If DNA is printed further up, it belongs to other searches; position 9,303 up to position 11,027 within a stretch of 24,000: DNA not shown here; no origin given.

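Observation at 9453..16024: Seven-gene translationally coupled operon: YnjB-type ABC importer + TVP38/DedA-like + CDP-alcohol phosphatidyltransferase + flavoprotein disulfide reductase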

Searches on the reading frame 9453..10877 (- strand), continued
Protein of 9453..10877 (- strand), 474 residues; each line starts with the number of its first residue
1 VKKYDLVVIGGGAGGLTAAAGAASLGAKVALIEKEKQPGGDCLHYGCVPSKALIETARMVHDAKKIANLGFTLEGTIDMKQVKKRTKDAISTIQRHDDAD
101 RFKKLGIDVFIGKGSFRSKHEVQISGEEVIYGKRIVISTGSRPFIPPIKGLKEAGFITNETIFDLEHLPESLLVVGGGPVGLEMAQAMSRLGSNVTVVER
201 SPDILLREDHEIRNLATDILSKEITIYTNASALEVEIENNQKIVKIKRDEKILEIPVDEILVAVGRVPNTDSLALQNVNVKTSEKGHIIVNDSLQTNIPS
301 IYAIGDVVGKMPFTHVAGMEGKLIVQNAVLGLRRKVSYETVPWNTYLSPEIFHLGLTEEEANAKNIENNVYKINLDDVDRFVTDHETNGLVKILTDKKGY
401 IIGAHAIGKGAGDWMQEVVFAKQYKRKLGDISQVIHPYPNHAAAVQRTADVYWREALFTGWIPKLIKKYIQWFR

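Call 96: search_protein_families(library=ncbifam, proteins=[L124:5745-6542:+, L117:6008-6754:+, L114:2535-3518:+, L128:9988-10920:+, L106:738-3254:+, L141:5445-6137:-, L159:749-1630:+, L092:3290-4420:+], max_evalue=0.00001)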
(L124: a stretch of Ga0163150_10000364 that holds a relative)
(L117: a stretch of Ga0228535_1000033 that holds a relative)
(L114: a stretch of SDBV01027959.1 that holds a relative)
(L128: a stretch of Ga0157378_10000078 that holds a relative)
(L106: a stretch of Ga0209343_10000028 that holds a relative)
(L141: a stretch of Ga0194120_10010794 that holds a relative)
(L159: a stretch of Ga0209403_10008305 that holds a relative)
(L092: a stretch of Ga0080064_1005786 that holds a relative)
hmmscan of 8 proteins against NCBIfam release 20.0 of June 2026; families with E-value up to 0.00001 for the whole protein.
L124:5745-6542:+ (265 aa): 8 families
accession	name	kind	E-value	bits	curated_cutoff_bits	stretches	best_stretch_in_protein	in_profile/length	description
TIGR04283.1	glyco_like_mftF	equivalog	2.2e-77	259.6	182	1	22-240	1-221/221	TIGR04283 family arsenosugar biosynthesis glycosyltransferase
NF010496.0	PRK13915.1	equivalog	2.2e-10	40.1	262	1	19-103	30-128/307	glucosyl-3-phosphoglycerate synthase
TIGR03965.1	mycofact_glyco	equivalog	1.7e-09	37.1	280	1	18-193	72-268/467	mycofactocin biosynthesis glycosyltransferase MftF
TIGR04182.1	glyco_TIGR04182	equivalog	1.8e-09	37.4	325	1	22-115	2-97/293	S-layer glycoprotein N-glycosyltransferase AglJ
TIGR03937.1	PgaC_IcaA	equivalog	1.6e-07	30.7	422.3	1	15-138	40-173/407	poly-beta-1,6-N-acetyl-D-glucosamine synthase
NF007482.0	PRK10073.1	equivalog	1.1e-06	27.9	423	1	18-113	4-108/334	glycosyltransferase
NF041875.1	EPS_EpsD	equivalog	1.9e-06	27.5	370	0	22-192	1-193/325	exopolysaccharide biosynthesis glycosyltransferase EpsD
NF058614.1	PPMAGASynPpgS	equivalog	5.7e-06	25.9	370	1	23-76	3-55/226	polyprenyl-phospho-N-acetylgalactosaminyl synthase PpgS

L117:6008-6754:+ (248 aa): 0 families

L114:2535-3518:+ (327 aa): 13 families
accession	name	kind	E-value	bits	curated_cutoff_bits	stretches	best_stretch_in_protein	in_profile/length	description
TIGR04167.1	rSAM_SeCys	equivalog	5.9e-120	400.1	300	1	27-326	2-303/303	arsenosugar biosynthesis radical SAM (seleno)protein ArsS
NF050035.1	rSAM_WgK_link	exception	1.5e-12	47.3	650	1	35-170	11-145/367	radical SAM/SPASM peptide maturase WgkB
TIGR03962.1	mycofact_rSAM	equivalog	3.6e-12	46.1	265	1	38-176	17-152/339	mycofactocin radical SAM maturase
TIGR04055.1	rSAM_NirJ2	equivalog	1.1e-09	38.3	500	1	37-173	4-138/326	putative heme d1 biosynthesis radical SAM protein NirJ2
TIGR04317.1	W_rSAM_matur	equivalog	1.3e-09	37.7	380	1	31-170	2-138/349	tungsten cofactor oxidoreductase radical SAM maturase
TIGR04054.1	rSAM_NirJ1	equivalog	2.4e-09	36.3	650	1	37-171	40-172/387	putative heme d1 biosynthesis radical SAM protein NirJ1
NF050038.1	rSAM_RiPP_GggB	equivalog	6.6e-08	32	650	1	30-184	39-195/398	streptosactin maturase GggB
NF012164.0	AlbA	equivalog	2e-07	29.8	850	1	38-172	118-251/442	subtilosin maturase AlbA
TIGR04546.1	rSAM_ahbC_deAc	equivalog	2.3e-07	30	650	1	30-170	36-174/390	12,18-didecarboxysiroheme deacetylase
NF045574.1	sacti_mat_StsB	exception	3.6e-07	29.4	625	1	31-172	94-232/466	StsB family radical SAM/SPASM domain sactipeptide maturase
TIGR02668.1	moaA_archaeal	equivalog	5.7e-07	28.8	325.25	1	31-121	8-100/303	GTP 3',8-cyclase MoaA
NF049973.1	radical_Rv1681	equivalog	6.9e-07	28.5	380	1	43-173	82-211/326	Rv1681 family radical SAM protein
NF001199.0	PRK00164.2-1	equivalog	1.4e-06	27.7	231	1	32-169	11-146/308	GTP 3',8-cyclase MoaA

L128:9988-10920:+ (310 aa): 0 families

L106:738-3254:+ (838 aa): 75 families (the best 25 are shown)
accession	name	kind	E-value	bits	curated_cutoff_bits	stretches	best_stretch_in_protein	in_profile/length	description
NF040538.1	methyl_ArsM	equivalog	1.7e-69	234.7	500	2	646-834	168-356/356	arsinothricin biosynthesis methyltransferase ArsM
NF008823.0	PRK11873.1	subfamily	5.4e-69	232.7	263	1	536-737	38-234/272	arsenite methyltransferase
NF041537.1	ArsM_AhpD_UU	exception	3.4e-47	160.9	510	1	544-738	44-234/345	arsenite methyltransferase/AhpD domain selenoprotein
NF047649.1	MTase_UXPK_star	exception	3e-46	157.7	460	1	545-746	46-246/283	methyltransferase/UXPK-star double selenoprotein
NF041536.1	ArsM_DUF2284_UU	exception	4.5e-46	157.1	575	1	544-740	44-236/459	arsenite methyltransferase/DUF2284 domain selenoprotein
NF038099.1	AsSugarArsM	exception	3.7e-43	147.9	400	1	523-804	4-301/321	arsenosugar biosynthesis arsenite methyltransferase ArsM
TIGR03962.1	mycofact_rSAM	equivalog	1.7e-33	116.2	265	1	118-406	17-299/339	mycofactocin radical SAM maturase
TIGR04545.1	rSAM_ahbD_hemeb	equivalog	5.5e-32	111.5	500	1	118-303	5-189/339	heme b synthase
NF049973.1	radical_Rv1681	equivalog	1.2e-31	109.8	380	1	114-281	73-239/326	Rv1681 family radical SAM protein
NF045574.1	sacti_mat_StsB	exception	1.3e-31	110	625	1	108-404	91-374/466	StsB family radical SAM/SPASM domain sactipeptide maturase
TIGR04055.1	rSAM_NirJ2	equivalog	4.7e-29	101.9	500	1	120-430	7-312/326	putative heme d1 biosynthesis radical SAM protein NirJ2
NF050035.1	rSAM_WgK_link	exception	1.9e-27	96.3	650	1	117-297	13-192/367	radical SAM/SPASM peptide maturase WgkB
TIGR04053.2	TIGR04053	equivalog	2.2e-25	89.7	395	1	115-300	11-197/366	TIGR04053 family radical SAM/SPASM domain-containing protein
TIGR04251.1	SCM_rSAM_ScmF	equivalog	1.9e-23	83.4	400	1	112-391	3-289/353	SynChlorMet cassette radical SAM/SPASM protein ScmF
TIGR04250.1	SCM_rSAM_ScmE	equivalog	1.9e-23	83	400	1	116-276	6-165/358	SynChlorMet cassette radical SAM/SPASM protein ScmE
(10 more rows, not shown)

L141:5445-6137:- (230 aa): 4 families
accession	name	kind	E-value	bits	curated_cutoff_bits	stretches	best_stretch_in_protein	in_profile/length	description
NF003767.0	PRK05363.1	equivalog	3.8e-21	75.7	207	1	72-214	97-256/320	protein-methionine-sulfoxide reductase catalytic subunit MsrP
TIGR04555.1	sulfite_DH_soxC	equivalog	1e-09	37.9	420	1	119-207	169-258/408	sulfite dehydrogenase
NF052245.1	SorA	equivalog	2e-09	36.7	600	1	119-217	153-259/396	SorA family sulfite dehydrogenase catalytic subunit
NF052247.1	SorT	equivalog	6.8e-08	31.7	570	1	153-217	194-256/387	SorT family sulfite dehydrogenase catalytic subunit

L159:749-1630:+ (293 aa): 0 families

L092:3290-4420:+ (376 aa): 2 families
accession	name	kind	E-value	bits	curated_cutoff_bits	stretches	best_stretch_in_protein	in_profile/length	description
NF053884.1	SulfPermCysPBac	equivalog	3.8e-19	68.8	400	1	238-370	180-316/354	sulfate permease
NF033774.1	phos_trans_PitA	exception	1.2e-12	47.3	800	1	263-369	384-493/498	inorganic phosphate transporter PitA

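Call 101: search_protein_families(library=pfam, proteins=[L117:6008-6754:+, L128:9988-10920:+, L159:749-1630:+, L092:3290-4420:+, L124:5745-6542:+], max_evalue=0.00001)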
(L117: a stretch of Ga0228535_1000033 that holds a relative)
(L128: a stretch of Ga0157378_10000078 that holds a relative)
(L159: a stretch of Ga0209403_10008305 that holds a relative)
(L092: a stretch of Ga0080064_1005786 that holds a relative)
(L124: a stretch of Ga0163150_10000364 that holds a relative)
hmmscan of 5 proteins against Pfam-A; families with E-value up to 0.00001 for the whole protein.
L117:6008-6754:+ (248 aa): 1 family
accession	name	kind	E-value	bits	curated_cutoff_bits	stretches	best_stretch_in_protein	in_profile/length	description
PF11249.13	DUF3047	-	2.3e-69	233.3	27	1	70-242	2-197/198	Protein of unknown function (DUF3047)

L128:9988-10920:+ (310 aa): 1 family
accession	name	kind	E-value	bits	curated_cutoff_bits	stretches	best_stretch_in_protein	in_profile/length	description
PF04784.19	DUF547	-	4e-24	85.4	27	1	129-233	5-125/125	Protein of unknown function, DUF547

L159:749-1630:+ (293 aa): 1 family
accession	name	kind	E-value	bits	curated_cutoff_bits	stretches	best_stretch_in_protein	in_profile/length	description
PF11376.13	DUF3179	-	1.8e-75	254.5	27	1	3-286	14-292/292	Protein of unknown function (DUF3179)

L092:3290-4420:+ (376 aa): 1 family
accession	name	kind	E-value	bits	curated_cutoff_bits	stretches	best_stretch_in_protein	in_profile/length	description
PF01384.25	PHO4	-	6.2e-59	200.1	33.7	1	19-362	1-349/350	Phosphate transporter family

L124:5745-6542:+ (265 aa): 2 families
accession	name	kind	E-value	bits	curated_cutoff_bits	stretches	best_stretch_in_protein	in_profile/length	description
PF00535.33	Glycos_transf_2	-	1.4e-20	74.3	23.3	1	23-149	1-132/168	Glycosyl transferase family 2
PF13641.12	Glyco_tranf_2_3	-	2.2e-09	38.1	27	1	22-207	3-214/230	Glycosyltransferase like family 2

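Call 105: find_homologous_proteins(query=L092:4437-6689:+, max_evalue=1e-30)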
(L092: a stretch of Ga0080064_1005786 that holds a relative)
Query L092:4437-6689:+ (751 aa): 8000 proteins with E <= 1e-30 among 8000 candidates; the best 120 are listed.
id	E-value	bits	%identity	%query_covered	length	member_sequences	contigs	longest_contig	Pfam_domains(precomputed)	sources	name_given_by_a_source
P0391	0.0e+0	1681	100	100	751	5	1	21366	PF02852.29,PF07992.21,PF09335.17,PF00070.34,PF03486.21,PF01262.28,PF01134.29,PF12831.14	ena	-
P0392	0.0e+0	1438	84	100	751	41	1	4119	PF01266.31,PF13450.13,PF02852.29,PF07992.21,PF09335.17,PF00070.34,PF01262.28,PF01134.29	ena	-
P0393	0.0e+0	1408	81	100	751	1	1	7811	PF13450.13,PF02852.29,PF07992.21,PF09335.17,PF00070.34,PF01262.28,PF01134.29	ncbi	-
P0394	0.0e+0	1399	82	100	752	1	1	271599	PF02852.29,PF07992.21,PF09335.17,PF00070.34,PF01262.28,PF01134.29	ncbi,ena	-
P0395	0.0e+0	1398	81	100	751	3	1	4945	PF02852.29,PF07992.21,PF09335.17,PF00070.34,PF01262.28,PF01134.29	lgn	-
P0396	0.0e+0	1395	80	100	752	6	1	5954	PF02852.29,PF07992.21,PF09335.17,PF00070.34,PF01262.28,PF01134.29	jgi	jgi:pyruvate/2-oxoglutarate dehydrogenase complex dihydrolipoamide dehydrogenase (E3) component/unch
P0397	0.0e+0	1392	81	100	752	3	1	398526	PF01266.31,PF02852.29,PF07992.21,PF09335.17,PF00070.34,PF03486.21,PF01262.28,PF01134.29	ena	-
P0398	0.0e+0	1389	80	100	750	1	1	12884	PF02852.29,PF07992.21,PF09335.17,PF00070.34,PF01262.28,PF01134.29,PF12831.14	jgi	jgi:pyruvate/2-oxoglutarate dehydrogenase complex dihydrolipoamide dehydrogenase (E3) component/unch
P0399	0.0e+0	1389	80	100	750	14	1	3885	PF02852.29,PF07992.21,PF09335.17,PF00070.34,PF01262.28,PF01134.29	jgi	jgi:pyruvate/2-oxoglutarate dehydrogenase complex dihydrolipoamide dehydrogenase (E3) component/unch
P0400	0.0e+0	1389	81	98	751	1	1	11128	PF02852.29,PF07992.21,PF09335.17,PF00070.34,PF03486.21,PF01262.28,PF01134.29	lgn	-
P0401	0.0e+0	1388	82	97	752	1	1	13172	PF02852.29,PF07992.21,PF09335.17,PF00070.34,PF03486.21,PF01262.28,PF01134.29,PF12831.14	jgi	jgi:pyruvate/2-oxoglutarate dehydrogenase complex dihydrolipoamide dehydrogenase (E3) component/unch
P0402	0.0e+0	1388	80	100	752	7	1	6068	PF02852.29,PF07992.21,PF09335.17,PF00070.34,PF01262.28,PF01134.29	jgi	jgi:pyruvate/2-oxoglutarate dehydrogenase complex dihydrolipoamide dehydrogenase (E3) component/unch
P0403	0.0e+0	1387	79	100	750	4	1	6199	PF02852.29,PF07992.21,PF09335.17,PF00070.34,PF01262.28,PF01134.29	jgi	jgi:pyruvate/2-oxoglutarate dehydrogenase complex dihydrolipoamide dehydrogenase (E3) component/unch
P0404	0.0e+0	1386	80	100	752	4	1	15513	PF02852.29,PF07992.21,PF09335.17,PF00070.34,PF01262.28,PF01134.29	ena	-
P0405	0.0e+0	1385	81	97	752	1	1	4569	PF02852.29,PF07992.21,PF09335.17,PF00070.34,PF01262.28,PF01134.29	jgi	jgi:pyruvate/2-oxoglutarate dehydrogenase complex dihydrolipoamide dehydrogenase (E3) component/unch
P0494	0.0e+0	1301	76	100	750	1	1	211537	PF13450.13,PF02852.29,PF07992.21,PF09335.17,PF00070.34,PF03486.21,PF01262.28,PF01134.29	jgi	jgi:pyruvate/2-oxoglutarate dehydrogenase complex dihydrolipoamide dehydrogenase (E3) component/unch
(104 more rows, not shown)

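Call 106: find_encoding_contigs(protein=P0394, flank=9000, max_places=1)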
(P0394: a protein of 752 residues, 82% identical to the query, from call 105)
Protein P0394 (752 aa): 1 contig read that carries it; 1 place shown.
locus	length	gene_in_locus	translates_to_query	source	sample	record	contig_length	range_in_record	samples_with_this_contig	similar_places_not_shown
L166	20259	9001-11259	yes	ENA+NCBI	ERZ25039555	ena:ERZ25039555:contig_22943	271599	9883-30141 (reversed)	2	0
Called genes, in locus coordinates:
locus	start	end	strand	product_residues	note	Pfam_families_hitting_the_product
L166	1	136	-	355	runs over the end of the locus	PF02423:OCD_Mu_crystall, PF01488:Shikimate_DH (weak)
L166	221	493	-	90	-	PF13237:Fer4_10 (weak), PF14697:Fer4_21 (faint), PF12838:Fer4_7, PF13183:Fer4_8 (faint), PF13187:Fer4_9 (weak), PF12797:Fer4_2 (weak), PF00037:Fer4, PF12837:Fer4_6 (weak), +2 more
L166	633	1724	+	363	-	PF01547:SBP_bac_1, PF13531:SBP_bac_11 (weak), PF13416:SBP_bac_8, PF13343:SBP_bac_6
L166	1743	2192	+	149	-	PF02130:YbeY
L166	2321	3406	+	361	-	PF03462:PCRF, PF00472:RF-1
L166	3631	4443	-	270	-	PF13490:zf-HC2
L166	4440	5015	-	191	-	PF04542:Sigma70_r2, PF22029:PhyR_sigma2 (weak), PF08281:Sigma70_r4_2, PF04545:Sigma70_r4 (weak)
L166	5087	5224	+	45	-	-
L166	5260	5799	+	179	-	PF00578:AhpC-TSA, PF08534:Redoxin, PF13905:Thioredoxin_8 (weak)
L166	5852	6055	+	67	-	-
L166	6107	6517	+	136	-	PF04828:GFA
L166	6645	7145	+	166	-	PF01728:FtsJ (faint), PF01135:PCMT, PF01209:Ubie_methyltran, PF13847:Methyltransf_31, PF13649:Methyltransf_25, PF08241:Methyltransf_11 (weak)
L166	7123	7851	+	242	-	PF08241:Methyltransf_11, PF13649:Methyltransf_25 (faint), PF13847:Methyltransf_31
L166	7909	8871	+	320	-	PF04055:Radical_SAM, PF12345:DUF3641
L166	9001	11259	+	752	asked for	PF09335:VTT_dom, PF01134:GIDA (weak), PF01262:AlaDh_PNT_C (faint), PF07992:Pyr_redox_2, PF00070:Pyr_redox, PF02852:Pyr_redox_dim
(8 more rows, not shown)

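Call 107: find_encoding_contigs(protein=P0494, flank=9000, max_places=1)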
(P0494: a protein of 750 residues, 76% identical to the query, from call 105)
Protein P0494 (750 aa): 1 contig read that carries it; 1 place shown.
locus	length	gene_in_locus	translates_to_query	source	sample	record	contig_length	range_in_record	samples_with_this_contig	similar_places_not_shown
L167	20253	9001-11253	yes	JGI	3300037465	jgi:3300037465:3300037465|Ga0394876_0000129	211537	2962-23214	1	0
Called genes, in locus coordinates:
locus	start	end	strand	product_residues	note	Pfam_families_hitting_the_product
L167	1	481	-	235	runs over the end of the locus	PF00857:Isochorismatase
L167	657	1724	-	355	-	PF02423:OCD_Mu_crystall, PF01488:Shikimate_DH (weak)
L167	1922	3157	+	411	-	PF17892:Cadherin_5 (faint), PF17963:Big_9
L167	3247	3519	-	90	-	PF13237:Fer4_10 (weak), PF14697:Fer4_21 (faint), PF12838:Fer4_7, PF13187:Fer4_9 (weak), PF25160:LdpA_Fe-S-bd (weak), PF12797:Fer4_2 (weak), PF00037:Fer4, PF12837:Fer4_6 (weak), +3 more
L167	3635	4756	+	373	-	PF01547:SBP_bac_1 (weak), PF13416:SBP_bac_8, PF13343:SBP_bac_6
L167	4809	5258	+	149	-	PF02130:YbeY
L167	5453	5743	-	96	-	-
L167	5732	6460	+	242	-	PF03462:PCRF, PF00472:RF-1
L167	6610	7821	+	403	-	PF13489:Methyltransf_23, PF01135:PCMT (weak), PF01209:Ubie_methyltran, PF13847:Methyltransf_31, PF08242:Methyltransf_12, PF13649:Methyltransf_25, PF13847:Methyltransf_31, PF08241:Methyltransf_11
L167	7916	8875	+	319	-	PF04055:Radical_SAM, PF12345:DUF3641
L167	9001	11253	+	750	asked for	PF09335:VTT_dom, PF01134:GIDA (weak), PF01262:AlaDh_PNT_C (faint), PF03486:HI0933_like (faint), PF07992:Pyr_redox_2, PF13450:NAD_binding_8 (faint), PF00070:Pyr_redox, PF02852:Pyr_redox_dim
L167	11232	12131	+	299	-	PF04784:DUF547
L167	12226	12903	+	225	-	PF00535:Glycos_transf_2, PF10111:Glyco_tranf_2_2 (faint), PF13641:Glyco_tranf_2_3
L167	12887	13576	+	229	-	PF09837:DUF2064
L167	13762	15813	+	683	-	PF00456:Transketolase_N, PF02779:Transket_pyr, PF02780:Transketolase_C, PF22613:Transketolase_C_1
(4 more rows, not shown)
